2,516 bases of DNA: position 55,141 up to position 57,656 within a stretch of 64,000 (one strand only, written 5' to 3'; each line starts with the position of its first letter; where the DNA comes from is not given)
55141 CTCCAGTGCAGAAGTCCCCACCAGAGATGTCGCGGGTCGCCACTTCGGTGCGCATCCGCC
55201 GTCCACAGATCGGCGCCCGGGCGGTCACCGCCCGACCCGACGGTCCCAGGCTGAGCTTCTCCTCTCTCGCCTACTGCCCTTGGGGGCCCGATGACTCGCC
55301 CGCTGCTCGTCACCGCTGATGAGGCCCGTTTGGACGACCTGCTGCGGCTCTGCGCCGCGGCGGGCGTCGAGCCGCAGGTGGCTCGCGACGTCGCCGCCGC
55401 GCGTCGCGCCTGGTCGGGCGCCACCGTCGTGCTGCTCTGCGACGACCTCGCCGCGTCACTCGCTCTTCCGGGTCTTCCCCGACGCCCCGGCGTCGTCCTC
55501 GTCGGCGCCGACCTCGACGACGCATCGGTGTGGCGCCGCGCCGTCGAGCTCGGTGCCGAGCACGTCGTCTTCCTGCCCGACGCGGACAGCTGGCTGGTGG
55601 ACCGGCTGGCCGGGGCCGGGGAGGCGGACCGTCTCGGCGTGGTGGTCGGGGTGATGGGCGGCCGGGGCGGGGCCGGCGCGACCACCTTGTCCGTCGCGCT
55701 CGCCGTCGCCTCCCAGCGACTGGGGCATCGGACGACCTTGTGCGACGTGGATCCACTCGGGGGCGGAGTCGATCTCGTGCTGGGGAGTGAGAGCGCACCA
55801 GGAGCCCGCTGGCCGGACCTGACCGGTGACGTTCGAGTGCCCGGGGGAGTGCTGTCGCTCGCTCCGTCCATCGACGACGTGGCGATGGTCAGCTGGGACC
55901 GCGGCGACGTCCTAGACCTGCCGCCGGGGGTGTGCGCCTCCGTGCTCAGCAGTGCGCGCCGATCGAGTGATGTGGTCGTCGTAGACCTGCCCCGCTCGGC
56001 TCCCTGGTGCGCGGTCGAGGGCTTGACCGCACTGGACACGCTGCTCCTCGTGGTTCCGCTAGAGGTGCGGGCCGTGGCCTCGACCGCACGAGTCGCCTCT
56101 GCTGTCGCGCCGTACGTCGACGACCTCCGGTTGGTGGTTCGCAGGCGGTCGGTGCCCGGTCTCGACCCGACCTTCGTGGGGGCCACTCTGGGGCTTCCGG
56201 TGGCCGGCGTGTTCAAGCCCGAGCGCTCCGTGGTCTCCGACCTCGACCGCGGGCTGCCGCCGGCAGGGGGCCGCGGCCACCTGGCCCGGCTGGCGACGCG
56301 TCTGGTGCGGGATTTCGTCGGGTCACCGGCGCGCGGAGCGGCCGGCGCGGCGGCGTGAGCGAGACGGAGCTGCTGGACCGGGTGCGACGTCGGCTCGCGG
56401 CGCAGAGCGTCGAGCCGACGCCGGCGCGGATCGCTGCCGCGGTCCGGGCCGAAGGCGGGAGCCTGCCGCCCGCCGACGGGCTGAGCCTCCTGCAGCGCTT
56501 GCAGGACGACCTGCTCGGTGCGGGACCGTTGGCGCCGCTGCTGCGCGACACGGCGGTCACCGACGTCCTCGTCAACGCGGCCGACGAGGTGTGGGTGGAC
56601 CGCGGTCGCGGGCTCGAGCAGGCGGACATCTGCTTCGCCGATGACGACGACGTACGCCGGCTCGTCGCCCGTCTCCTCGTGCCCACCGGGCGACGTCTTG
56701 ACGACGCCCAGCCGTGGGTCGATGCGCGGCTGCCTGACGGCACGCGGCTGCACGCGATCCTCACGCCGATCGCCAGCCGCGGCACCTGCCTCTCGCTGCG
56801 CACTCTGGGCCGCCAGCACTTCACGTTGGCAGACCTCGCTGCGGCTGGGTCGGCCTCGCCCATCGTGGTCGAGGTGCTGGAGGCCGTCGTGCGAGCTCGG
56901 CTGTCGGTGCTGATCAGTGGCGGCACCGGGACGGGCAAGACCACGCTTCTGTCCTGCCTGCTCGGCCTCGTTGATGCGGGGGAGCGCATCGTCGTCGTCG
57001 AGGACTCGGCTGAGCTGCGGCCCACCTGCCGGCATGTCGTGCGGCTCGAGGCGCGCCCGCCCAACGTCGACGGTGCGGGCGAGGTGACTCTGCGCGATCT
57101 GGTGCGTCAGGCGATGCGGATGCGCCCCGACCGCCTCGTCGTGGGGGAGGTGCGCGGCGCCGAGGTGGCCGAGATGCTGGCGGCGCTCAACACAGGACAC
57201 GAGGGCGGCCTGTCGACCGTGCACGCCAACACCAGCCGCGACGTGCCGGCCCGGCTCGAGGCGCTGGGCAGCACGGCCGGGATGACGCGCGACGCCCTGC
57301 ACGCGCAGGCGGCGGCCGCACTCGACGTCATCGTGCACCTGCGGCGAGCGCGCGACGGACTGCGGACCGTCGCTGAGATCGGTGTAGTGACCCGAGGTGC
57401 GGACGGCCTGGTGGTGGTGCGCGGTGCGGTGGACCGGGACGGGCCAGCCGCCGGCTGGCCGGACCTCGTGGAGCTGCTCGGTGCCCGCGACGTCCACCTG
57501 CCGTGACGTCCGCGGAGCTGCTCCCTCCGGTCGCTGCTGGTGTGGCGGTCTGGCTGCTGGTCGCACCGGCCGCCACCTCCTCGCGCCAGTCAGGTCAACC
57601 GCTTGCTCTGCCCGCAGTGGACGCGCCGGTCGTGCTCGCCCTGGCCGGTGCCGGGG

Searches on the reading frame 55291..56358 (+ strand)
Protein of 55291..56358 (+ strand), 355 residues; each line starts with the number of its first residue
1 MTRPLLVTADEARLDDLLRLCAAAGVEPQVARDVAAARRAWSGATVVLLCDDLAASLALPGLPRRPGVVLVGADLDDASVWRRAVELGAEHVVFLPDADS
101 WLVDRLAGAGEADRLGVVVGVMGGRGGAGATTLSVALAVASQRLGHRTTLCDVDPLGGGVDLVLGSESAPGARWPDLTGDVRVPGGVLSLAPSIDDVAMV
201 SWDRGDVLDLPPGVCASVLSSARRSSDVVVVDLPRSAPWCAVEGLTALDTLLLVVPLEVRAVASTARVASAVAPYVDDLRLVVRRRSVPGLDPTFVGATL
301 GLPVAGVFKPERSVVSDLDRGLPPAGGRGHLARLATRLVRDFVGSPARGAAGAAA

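Call 7: search_protein_families(library=pfam, proteins=[window:55291-56358:+], max_evalue=0.01)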
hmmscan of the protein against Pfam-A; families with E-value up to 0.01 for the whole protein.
window:55291-56358:+ (355 aa): 5 families
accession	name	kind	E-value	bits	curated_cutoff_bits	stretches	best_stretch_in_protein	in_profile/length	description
PF10609.15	ParA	-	5.5e-06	26.4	27.1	1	118-168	5-55/246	NUBPL iron-transfer P-loop NTPase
PF13614.12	AAA_31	-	7.1e-06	26.5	27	0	118-155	3-40/177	AAA domain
PF01656.29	CbiA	-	7.1e-05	23.2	25.4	1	121-155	3-37/125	CobQ/CobB/MinD/ParA nucleotide binding domain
PF06564.18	CBP_BcsQ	-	0.0023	18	21.3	1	118-155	3-40/234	Cellulose biosynthesis protein BcsQ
PF02374.21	ArsA_ATPase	-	0.0052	16.5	24.3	1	121-155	5-39/305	Anion-transporting ATPase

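Call 8: search_protein_families(library=ncbifam, proteins=[window:55291-56358:+], max_evalue=0.01)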
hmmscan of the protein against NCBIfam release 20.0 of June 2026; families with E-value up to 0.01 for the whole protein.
window:55291-56358:+ (355 aa): 10 families
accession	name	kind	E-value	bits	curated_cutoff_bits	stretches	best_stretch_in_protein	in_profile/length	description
TIGR03815.1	CpaE_hom_Actino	equivalog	4.2e-89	299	154.45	1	7-340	1-338/340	septum site-determining protein Ssd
TIGR01969.1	minD_arch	subfamily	1.9e-09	37.1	201.75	1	118-270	2-153/251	cell division ATPase MinD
NF041546.1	ParA_partition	equivalog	5.1e-08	32.7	180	1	118-157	1-40/203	ParA family partition ATPase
TIGR03371.1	cellulose_yhjQ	equivalog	1.2e-06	28.2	157.85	1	118-156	3-41/246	cellulose biosynthesis protein BcsQ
TIGR01968.1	minD_bact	equivalog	1.7e-05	24.3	212.9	1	118-168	3-53/261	septum site-determining protein MinD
NF041136.1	MrpORP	equivalog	6.2e-05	22.4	450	1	116-166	5-55/365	iron-sulfur cluster carrier protein MrpORP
NF008669.0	PRK11670.1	equivalog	0.0011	17.9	348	1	118-168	109-159/369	iron-sulfur cluster carrier protein ApbC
TIGR00345.1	GET3_arsA_TRC40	subfamily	0.0023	17.5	135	1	122-155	2-35/299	TRC40/GET3/ArsA family transport-energizing ATPase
TIGR03453.1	partition_RepA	equivalog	0.004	16.1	348.45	0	118-155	106-143/387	plasmid partitioning protein RepA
NF008079.0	PRK10818.1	equivalog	0.0099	15.2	508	0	118-167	4-53/270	septum site-determining protein MinD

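Call 10: find_related_loci(query=window:55291-56358:+, collection=genome_contigs, flank=3000)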
Query window:55291-56358:+ (355 aa) in genome_contigs; peptide patterns used: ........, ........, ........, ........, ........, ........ (x = any residue, [..] = any of these).
599 stretches matched a pattern (row limit reached: there are more); 12 encode a relative of the query (tblastn E <= 1e-3); 12 distinct loci.
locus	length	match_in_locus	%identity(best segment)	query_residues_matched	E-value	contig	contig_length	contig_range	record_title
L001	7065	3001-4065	77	1-355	2e-144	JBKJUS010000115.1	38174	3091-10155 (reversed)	MAG: Mycobacteriales bacterium isolate ant_bin.80 S1Ck117_897370_flag_0_multi_24.9029_len_38174, whole genome shotgun se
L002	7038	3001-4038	53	1-344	3e-80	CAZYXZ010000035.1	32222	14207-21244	MAG TPA_asm: uncultured Frankiaceae bacterium isolate binchicken_co174_30 genome assembly, contig: NODE_197_length_32222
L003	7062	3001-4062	52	2-351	1e-66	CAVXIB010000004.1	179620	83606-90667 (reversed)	MAG: uncultured Actinomycetota bacterium isolate MFD02581.bin.3.326 genome assembly, contig: contig_12177, whole genome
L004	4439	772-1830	51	3-351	6e-59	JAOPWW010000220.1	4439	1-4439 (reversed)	MAG: Frankiales bacterium isolate RYN_184 scaffold_832037, whole genome shotgun sequence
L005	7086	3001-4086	46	8-343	1e-53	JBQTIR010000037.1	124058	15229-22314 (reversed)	MAG: Sporichthyaceae bacterium isolate SAW263 c_000000482851, whole genome shotgun sequence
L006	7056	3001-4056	46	1-343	3e-52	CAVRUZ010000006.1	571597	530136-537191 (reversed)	MAG: uncultured Actinomycetota bacterium isolate MFD02840.bin.1.231 genome assembly, contig: contig_53702, whole genome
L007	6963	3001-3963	53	3-320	6e-48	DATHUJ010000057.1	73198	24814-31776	MAG TPA_asm: Jiangellales bacterium isolate SMAG_U16104 k141_315131, whole genome shotgun sequence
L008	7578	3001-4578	51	4-348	4e-40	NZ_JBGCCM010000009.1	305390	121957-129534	Catenulispora sp. GAS73 Ga0573037_009, whole genome shotgun sequence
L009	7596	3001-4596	52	5-355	1e-39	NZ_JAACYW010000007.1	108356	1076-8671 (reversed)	Catenulispora rubra strain DSM 44948 NODE_7, whole genome shotgun sequence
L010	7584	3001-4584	51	7-347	4e-39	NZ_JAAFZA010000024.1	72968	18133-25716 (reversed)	Catenulispora pinisilvae strain NH11 NODE_24, whole genome shotgun sequence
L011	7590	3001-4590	52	5-347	2e-35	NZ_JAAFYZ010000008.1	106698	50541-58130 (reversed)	Catenulispora pinistramenti strain NL8 NODE_8, whole genome shotgun sequence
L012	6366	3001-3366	33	93-208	9e-8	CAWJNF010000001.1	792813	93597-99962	MAG: uncultured Thermoleophilia bacterium isolate MFD02840.bin.1.236 genome assembly, contig: contig_1042, whole genome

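Call 16: find_homologous_proteins(query=window:55291-56358:+, max_evalue=1e-20)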
Query window:55291-56358:+ (355 aa): 3005 proteins with E <= 1e-20 among 8000 candidates; the best 120 are listed.
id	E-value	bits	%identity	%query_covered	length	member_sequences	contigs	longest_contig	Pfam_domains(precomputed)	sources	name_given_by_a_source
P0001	5.5e-217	738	100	100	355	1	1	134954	PF10609.16,PF13614.13,PF26563.1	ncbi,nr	ncbi:MAG TPA: septum site-determining protein Ssd [Mycobacteriales bacterium]|nr:septum site-determi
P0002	1.9e-164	565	77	100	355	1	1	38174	PF10609.16,PF26563.1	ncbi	-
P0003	6.0e-147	507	72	100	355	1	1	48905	PF26563.1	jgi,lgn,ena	-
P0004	3.2e-140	485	70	100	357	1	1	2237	PF26563.1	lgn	-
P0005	9.7e-102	359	56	97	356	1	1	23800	PF26563.1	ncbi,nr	ncbi:MAG TPA: septum site-determining protein Ssd [Mycobacteriales bacterium]|nr:septum site-determi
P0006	1.3e-97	345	58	96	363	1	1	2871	PF10609.16,PF01656.30,PF13614.13,PF26563.1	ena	-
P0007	7.7e-96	339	55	97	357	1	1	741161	PF26563.1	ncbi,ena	-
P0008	9.0e-94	333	56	96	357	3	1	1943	PF26563.1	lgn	-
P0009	1.5e-93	332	53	97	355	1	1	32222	PF26563.1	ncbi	-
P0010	2.3e-93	331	52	100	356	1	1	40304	PF10609.16,PF26563.1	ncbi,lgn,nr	ncbi:MAG TPA: septum site-determining protein Ssd [Mycobacteriales bacterium]|nr:septum site-determi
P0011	1.2e-92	329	55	95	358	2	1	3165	PF26563.1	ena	-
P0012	1.7e-92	328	55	96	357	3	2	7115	PF26563.1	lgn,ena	-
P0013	1.4e-91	325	53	97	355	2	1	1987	PF26563.1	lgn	-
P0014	1.5e-91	325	55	98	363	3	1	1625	PF01656.30,PF06564.19,PF26563.1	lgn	-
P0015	1.7e-91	325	53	85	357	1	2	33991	PF26563.1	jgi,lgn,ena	-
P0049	8.5e-87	310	54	87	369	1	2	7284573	PF10609.16,PF01656.30,PF26563.1,PF13481.13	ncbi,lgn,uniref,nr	ncbi:septum formation initiator [Streptomyces pactum]|uniref:Septum formation initiator n=1 Tax=Stre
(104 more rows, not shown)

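Call 17: find_encoding_contigs(protein=P0003, flank=3000, max_places=3)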
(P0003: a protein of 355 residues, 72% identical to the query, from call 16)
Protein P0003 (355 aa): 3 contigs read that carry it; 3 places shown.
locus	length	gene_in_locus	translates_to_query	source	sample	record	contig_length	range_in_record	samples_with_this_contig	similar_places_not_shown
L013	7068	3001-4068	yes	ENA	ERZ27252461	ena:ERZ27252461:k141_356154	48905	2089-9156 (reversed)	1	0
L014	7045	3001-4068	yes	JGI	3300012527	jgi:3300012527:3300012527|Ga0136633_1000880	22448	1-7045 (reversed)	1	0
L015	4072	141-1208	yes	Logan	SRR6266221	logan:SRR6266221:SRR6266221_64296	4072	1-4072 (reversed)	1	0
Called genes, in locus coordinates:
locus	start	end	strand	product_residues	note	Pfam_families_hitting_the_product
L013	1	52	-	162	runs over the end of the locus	-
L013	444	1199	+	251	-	-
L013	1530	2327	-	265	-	PF00702:Hydrolase (weak), PF12710:HAD, PF08282:Hydrolase_3 (weak)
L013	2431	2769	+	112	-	-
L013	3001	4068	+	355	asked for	PF26563:Rv3660c_N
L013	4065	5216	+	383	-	PF00437:T2SSE, PF27713:UCP018868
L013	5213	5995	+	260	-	PF00482:T2SSF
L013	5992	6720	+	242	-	PF00482:T2SSF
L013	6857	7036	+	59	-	PF14029:DUF4244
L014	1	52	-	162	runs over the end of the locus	-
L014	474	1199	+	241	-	-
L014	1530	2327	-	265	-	PF00702:Hydrolase (weak), PF12710:HAD, PF08282:Hydrolase_3 (weak)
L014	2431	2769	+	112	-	-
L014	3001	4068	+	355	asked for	PF26563:Rv3660c_N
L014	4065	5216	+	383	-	PF00437:T2SSE, PF27713:UCP018868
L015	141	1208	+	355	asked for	PF26563:Rv3660c_N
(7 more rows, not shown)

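Call 18: find_encoding_contigs(protein=P0004, flank=3000, max_places=3)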
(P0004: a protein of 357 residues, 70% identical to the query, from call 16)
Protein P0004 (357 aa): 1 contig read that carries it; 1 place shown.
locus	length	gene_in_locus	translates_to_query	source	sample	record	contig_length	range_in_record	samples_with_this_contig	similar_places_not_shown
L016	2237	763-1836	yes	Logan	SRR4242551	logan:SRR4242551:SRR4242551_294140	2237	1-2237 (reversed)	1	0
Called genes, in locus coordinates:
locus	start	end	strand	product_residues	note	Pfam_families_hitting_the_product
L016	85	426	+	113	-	-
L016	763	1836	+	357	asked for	PF26563:Rv3660c_N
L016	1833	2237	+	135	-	?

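Call 19: find_encoding_contigs(protein=P0005, flank=3000, max_places=3)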
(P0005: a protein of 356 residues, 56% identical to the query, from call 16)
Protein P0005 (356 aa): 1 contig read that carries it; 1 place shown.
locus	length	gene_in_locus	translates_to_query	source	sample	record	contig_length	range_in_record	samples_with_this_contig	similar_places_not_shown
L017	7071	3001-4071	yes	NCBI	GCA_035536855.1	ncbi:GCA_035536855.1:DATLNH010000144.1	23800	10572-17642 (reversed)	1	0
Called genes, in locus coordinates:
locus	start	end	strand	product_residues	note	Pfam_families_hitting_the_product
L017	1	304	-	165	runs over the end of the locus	-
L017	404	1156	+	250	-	-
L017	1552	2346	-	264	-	PF00702:Hydrolase, PF12710:HAD, PF08282:Hydrolase_3 (weak)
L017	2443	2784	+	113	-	-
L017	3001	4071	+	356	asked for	PF26563:Rv3660c_N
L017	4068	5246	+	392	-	PF00437:T2SSE, PF27713:UCP018868 (weak)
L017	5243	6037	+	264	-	PF00482:T2SSF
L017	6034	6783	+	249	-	PF00482:T2SSF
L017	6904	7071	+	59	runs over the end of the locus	PF14029:DUF4244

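Call 20: find_encoding_contigs(protein=P0007, flank=3000, max_places=3)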
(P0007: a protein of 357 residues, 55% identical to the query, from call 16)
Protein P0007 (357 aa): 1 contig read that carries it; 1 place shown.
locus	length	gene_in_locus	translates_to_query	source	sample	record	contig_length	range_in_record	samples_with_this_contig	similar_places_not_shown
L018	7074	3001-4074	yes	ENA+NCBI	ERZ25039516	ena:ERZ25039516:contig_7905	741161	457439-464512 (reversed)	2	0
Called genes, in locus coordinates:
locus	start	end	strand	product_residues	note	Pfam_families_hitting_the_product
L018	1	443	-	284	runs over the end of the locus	PF01256:Carb_kinase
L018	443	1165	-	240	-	PF00300:His_Phos_1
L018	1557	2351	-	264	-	PF00702:Hydrolase, PF12710:HAD, PF08282:Hydrolase_3 (weak)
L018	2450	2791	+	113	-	-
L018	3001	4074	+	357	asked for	PF26563:Rv3660c_N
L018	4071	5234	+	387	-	PF00437:T2SSE, PF27713:UCP018868 (weak)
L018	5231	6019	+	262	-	PF00482:T2SSF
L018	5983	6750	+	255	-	PF00482:T2SSF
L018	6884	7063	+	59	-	PF14029:DUF4244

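Call 54: find_encoding_contigs(protein=P0049, flank=2500, max_places=2)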
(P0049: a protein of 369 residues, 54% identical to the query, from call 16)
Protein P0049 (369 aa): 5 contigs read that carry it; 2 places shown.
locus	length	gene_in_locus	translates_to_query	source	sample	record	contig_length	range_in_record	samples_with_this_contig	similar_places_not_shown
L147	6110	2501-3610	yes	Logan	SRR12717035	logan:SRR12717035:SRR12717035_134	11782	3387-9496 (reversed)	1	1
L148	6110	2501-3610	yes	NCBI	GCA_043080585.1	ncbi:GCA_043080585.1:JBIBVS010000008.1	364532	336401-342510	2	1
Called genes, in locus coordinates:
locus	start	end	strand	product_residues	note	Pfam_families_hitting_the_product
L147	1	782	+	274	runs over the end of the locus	-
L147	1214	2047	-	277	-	PF00702:Hydrolase, PF12710:HAD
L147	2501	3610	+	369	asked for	PF26563:Rv3660c_N, PF13481:AAA_25 (weak), PF01656:CbiA (weak), PF10609:ParA (weak)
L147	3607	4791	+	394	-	PF00437:T2SSE, PF27713:UCP018868 (faint)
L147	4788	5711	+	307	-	PF00482:T2SSF (weak)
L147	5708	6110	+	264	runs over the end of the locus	PF00482:T2SSF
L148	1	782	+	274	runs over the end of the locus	-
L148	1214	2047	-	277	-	PF00702:Hydrolase, PF12710:HAD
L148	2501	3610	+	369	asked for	PF26563:Rv3660c_N, PF13481:AAA_25 (weak), PF01656:CbiA (weak), PF10609:ParA (weak)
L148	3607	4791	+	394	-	PF00437:T2SSE, PF27713:UCP018868 (faint)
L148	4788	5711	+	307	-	PF00482:T2SSF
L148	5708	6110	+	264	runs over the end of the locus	PF00482:T2SSF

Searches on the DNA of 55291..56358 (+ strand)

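Call 11: search_rna_families(sources=[L001, L002, L003, L004, L005, L006, L007, L008, L009, L010, L011, L012], threshold=gathering, show_alignments=0)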
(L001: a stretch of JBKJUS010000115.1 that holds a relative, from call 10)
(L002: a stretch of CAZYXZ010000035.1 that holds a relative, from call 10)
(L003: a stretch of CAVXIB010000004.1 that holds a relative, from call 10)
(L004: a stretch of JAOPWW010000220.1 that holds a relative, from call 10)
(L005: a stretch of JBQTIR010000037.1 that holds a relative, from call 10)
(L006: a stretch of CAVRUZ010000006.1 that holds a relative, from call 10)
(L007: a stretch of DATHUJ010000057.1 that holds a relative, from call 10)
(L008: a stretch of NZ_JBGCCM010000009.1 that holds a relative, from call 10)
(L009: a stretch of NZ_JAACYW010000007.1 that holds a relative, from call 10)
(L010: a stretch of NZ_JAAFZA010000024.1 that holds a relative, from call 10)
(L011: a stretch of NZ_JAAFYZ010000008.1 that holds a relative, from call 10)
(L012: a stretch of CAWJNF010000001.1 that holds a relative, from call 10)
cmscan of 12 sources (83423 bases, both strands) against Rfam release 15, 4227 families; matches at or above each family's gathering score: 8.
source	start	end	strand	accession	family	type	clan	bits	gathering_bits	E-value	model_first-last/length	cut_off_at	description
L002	2838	2914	+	RF01066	6C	Cis-reg;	-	60.9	47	2.2e-05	1-75/75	no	6C RNA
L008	2317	2392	+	RF01066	6C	Cis-reg;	-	58.6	47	5.7e-05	1-75/75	no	6C RNA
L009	2327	2402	+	RF01066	6C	Cis-reg;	-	58.6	47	5.7e-05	1-75/75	no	6C RNA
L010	2283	2358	+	RF01066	6C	Cis-reg;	-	58.6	47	5.7e-05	1-75/75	no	6C RNA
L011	2251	2326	+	RF01066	6C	Cis-reg;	-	58.6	47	5.7e-05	1-75/75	no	6C RNA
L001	2813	2884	+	RF01066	6C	Cis-reg;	-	57.6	47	8.7e-05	1-75/75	no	6C RNA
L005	2706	2781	+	RF01066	6C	Cis-reg;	-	56.4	47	0.00014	1-75/75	no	6C RNA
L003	2735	2807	+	RF01066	6C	Cis-reg;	-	47.4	47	0.0058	1-75/75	no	6C RNA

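Call 22: search_rna_families(sources=[L013, L016, L017, L018], threshold=gathering, show_alignments=0)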
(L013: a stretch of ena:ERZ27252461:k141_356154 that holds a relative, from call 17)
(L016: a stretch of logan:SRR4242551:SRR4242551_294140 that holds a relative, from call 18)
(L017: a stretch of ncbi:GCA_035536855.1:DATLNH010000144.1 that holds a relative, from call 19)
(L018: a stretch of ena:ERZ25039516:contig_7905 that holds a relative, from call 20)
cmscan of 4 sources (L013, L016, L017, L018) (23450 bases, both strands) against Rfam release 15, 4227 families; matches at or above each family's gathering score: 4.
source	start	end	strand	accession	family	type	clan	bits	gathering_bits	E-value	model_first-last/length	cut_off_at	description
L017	2824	2897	+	RF01066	6C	Cis-reg;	-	64.5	47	1.4e-06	1-75/75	no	6C RNA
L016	464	535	+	RF01066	6C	Cis-reg;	-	63.2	47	2.4e-06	1-75/75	no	6C RNA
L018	2828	2900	+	RF01066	6C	Cis-reg;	-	61.4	47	5.2e-06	1-75/75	no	6C RNA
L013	2811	2884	+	RF01066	6C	Cis-reg;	-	57.9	47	2.2e-05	1-75/75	no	6C RNA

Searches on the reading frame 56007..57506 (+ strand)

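Call 7: search_protein_families(library=pfam, proteins=[window:56007-57506:+], max_evalue=0.01)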
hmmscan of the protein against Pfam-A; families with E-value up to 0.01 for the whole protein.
window:56007-57506:+ (499 aa): 6 families
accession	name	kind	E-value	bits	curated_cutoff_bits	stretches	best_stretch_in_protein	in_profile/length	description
PF00437.27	T2SSE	-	7.6e-62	209.5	24.9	1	171-443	4-273/370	Type II/IV secretion system protein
PF13191.12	AAA_16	-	0.00016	22.6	32.6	1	289-372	14-85/167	AAA ATPase domain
PF13401.12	AAA_22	-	0.00074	20.3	27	1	298-392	5-102/130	AAA domain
PF06414.18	Zeta_toxin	-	0.0025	17.7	22.3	1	299-365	17-80/199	Zeta toxin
PF00005.33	ABC_tran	-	0.0059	17.7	25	0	301-332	14-45/137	ABC transporter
PF13245.12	AAA_19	-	0.0092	16.6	25.1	0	298-342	11-52/134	AAA domain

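Call 8: search_protein_families(library=ncbifam, proteins=[window:56007-57506:+], max_evalue=0.01)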
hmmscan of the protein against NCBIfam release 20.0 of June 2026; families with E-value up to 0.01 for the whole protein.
window:56007-57506:+ (499 aa): 20 families
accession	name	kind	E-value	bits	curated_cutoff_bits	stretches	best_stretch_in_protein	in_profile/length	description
TIGR03819.1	heli_sec_ATPase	hypoth_equivalog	1.5e-143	478.1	373.15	1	122-460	1-340/340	TadA family conjugal transfer-associated ATPase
TIGR02782.1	TrbB_P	equivalog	1.6e-53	182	304.55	1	175-467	14-299/303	P-type conjugative transfer ATPase TrbB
TIGR02788.1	VirB11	equivalog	2.7e-52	177.7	249.95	2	289-457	135-305/308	P-type DNA transfer ATPase VirB11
NF010475.0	PRK13900.1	equivalog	6.4e-42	143.8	389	2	288-458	150-322/333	type IV secretion system ATPase VirB11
NF058587.1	archaellum_moto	equivalog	7.5e-42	143.7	550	1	161-413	136-389/527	archaellum flagellar ATPase motor FlaI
NF010469.0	PRK13894.1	subfamily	1.3e-41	143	508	1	175-467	27-313/320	conjugal transfer ATPase TrbB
NF010407.0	PRK13833.1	subfamily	3.3e-37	128.6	499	1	161-461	10-300/323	conjugal transfer protein TrbB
NF053672.1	bindosome_BasE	exception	4.1e-33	114.9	1000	1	206-420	177-391/512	bindosome assembly system ATPase subunit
NF010425.0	PRK13851.1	equivalog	2.4e-26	92.4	461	1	289-458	153-324/344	type IV secretion system protein VirB11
NF041000.1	ATPase_ComGA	equivalog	1e-16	60.8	300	1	299-433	129-258/267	competence type IV pilus ATPase ComGA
NF007755.0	PRK10436.1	equivalog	2e-14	53.1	617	1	256-432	178-347/465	type II secretion system protein GspE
TIGR01420.1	pilT_fam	subfamily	1.6e-12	47.3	319.1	1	182-444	12-264/343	PilT/PilU family type 4a pilus ATPase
TIGR02533.1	type_II_gspE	equivalog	1.6e-12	46.9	630.25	1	257-421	203-360/486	type II secretion system ATPase GspE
TIGR02538.1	type_IV_pilB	equivalog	5.2e-11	41.9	675.65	1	288-422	306-434/564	type IV-A pilus assembly ATPase PilB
NF053534.1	T4PilAsmATPsTfpB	equivalog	2.6e-10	39.3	850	1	301-429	339-461/584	type IV pilus assembly ATPase TfpB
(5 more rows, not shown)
